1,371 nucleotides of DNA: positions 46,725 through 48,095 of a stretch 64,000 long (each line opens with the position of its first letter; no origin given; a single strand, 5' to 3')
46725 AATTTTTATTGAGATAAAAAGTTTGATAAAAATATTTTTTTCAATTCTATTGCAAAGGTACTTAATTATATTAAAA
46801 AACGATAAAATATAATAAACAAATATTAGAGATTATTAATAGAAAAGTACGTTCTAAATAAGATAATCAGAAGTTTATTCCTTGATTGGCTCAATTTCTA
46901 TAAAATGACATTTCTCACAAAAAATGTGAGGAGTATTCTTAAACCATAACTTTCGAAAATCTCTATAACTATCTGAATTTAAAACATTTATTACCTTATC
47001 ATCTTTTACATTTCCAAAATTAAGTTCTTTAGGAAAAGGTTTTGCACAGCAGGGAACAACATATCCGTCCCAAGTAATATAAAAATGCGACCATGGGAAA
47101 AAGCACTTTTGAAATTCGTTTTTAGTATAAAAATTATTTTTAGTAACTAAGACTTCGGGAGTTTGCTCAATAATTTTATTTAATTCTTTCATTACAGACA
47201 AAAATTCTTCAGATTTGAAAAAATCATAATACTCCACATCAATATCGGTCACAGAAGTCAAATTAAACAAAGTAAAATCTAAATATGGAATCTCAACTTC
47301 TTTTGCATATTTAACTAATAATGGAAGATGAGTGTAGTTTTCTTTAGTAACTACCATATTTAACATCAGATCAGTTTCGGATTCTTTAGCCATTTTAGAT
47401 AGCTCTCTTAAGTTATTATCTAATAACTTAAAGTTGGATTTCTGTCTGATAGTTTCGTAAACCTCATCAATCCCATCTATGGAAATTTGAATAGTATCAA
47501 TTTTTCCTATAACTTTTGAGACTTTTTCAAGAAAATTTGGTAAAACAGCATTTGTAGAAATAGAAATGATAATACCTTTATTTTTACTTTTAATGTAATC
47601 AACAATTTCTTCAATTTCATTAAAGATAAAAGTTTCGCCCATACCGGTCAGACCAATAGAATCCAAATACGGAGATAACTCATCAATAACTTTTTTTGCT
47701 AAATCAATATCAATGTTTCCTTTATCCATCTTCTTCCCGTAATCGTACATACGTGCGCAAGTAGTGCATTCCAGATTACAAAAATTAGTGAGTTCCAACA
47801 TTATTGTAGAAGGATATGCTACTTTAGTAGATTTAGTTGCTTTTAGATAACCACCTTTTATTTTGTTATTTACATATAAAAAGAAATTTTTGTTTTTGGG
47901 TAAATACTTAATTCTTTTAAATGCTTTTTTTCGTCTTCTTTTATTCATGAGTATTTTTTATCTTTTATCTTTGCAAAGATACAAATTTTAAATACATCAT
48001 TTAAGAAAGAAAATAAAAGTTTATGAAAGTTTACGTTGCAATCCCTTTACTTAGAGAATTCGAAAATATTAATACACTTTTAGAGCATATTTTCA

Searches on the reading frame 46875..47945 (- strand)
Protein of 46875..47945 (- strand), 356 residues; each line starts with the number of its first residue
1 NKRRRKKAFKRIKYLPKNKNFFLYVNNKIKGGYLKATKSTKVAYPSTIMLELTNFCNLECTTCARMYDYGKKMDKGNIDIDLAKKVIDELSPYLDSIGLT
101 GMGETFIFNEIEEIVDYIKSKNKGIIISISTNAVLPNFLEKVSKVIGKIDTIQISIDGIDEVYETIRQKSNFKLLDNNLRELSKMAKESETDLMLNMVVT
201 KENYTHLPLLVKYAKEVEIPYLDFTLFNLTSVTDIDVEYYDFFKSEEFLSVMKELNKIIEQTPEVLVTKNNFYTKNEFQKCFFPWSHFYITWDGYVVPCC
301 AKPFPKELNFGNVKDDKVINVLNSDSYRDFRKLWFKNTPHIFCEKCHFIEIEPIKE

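Call 81: search_protein_families(library=ncbifam, proteins=[window:46875-47945:-], max_evalue=1e-10)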
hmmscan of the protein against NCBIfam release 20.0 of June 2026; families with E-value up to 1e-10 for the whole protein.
window:46875-47945:- (356 aa): 20 families
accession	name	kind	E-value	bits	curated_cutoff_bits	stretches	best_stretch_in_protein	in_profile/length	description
TIGR04317.1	W_rSAM_matur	equivalog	5.2e-32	111.3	380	1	47-349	5-316/349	tungsten cofactor oxidoreductase radical SAM maturase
NF033640.1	N_Twi_rSAM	subfamily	2.1e-31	109.4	170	1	37-268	99-339/398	twitch domain-containing radical SAM protein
TIGR04311.1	rSAM_Geo_metal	subfamily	4.5e-22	78.7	400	1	44-216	1-176/423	radical SAM/SPASM family putative metalloenzyme maturase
TIGR04053.2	TIGR04053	equivalog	4.3e-15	55.8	395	1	45-278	7-234/366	TIGR04053 family radical SAM/SPASM domain-containing protein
TIGR02109.1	PQQ_syn_pqqE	equivalog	2.1e-14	53.2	381.35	1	41-337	2-297/358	pyrroloquinoline quinone biosynthesis protein PqqE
TIGR03962.1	mycofact_rSAM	equivalog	3.9e-14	52.6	265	1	44-216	10-175/339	mycofactocin radical SAM maturase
TIGR04546.1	rSAM_ahbC_deAc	equivalog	4.8e-14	51.9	650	1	48-224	41-210/390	12,18-didecarboxysiroheme deacetylase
TIGR04054.1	rSAM_NirJ1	equivalog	9.4e-14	50.8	650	1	45-224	35-207/387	putative heme d1 biosynthesis radical SAM protein NirJ1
TIGR04545.1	rSAM_ahbD_hemeb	equivalog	1.6e-13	50.8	500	1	48-218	2-166/339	heme b synthase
TIGR04133.1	rSAM_w_lipo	hypoth_equivalog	5.7e-13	48.5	425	1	46-347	24-322/350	TIGR04133 family radical SAM/SPASM protein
TIGR04251.1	SCM_rSAM_ScmF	equivalog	8.1e-13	48.5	400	1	47-289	5-237/353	SynChlorMet cassette radical SAM/SPASM protein ScmF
TIGR04051.1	rSAM_NirJ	equivalog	1.3e-12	47.4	515.45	1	48-224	4-173/354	heme d1 biosynthesis radical SAM protein NirJ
NF045574.1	sacti_mat_StsB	exception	5.8e-12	45.2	625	1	46-347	96-386/466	StsB family radical SAM/SPASM domain sactipeptide maturase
NF047865.1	rSAM_PapB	equivalog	1.8e-11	43.9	340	1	46-316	3-282/330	PapB family radical SAM/SPASM ranthipeptide maturase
NF038283.1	viperin_w_prok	equivalog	2.1e-11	43.5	180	1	50-206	6-169/281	viperin family antiviral radical SAM protein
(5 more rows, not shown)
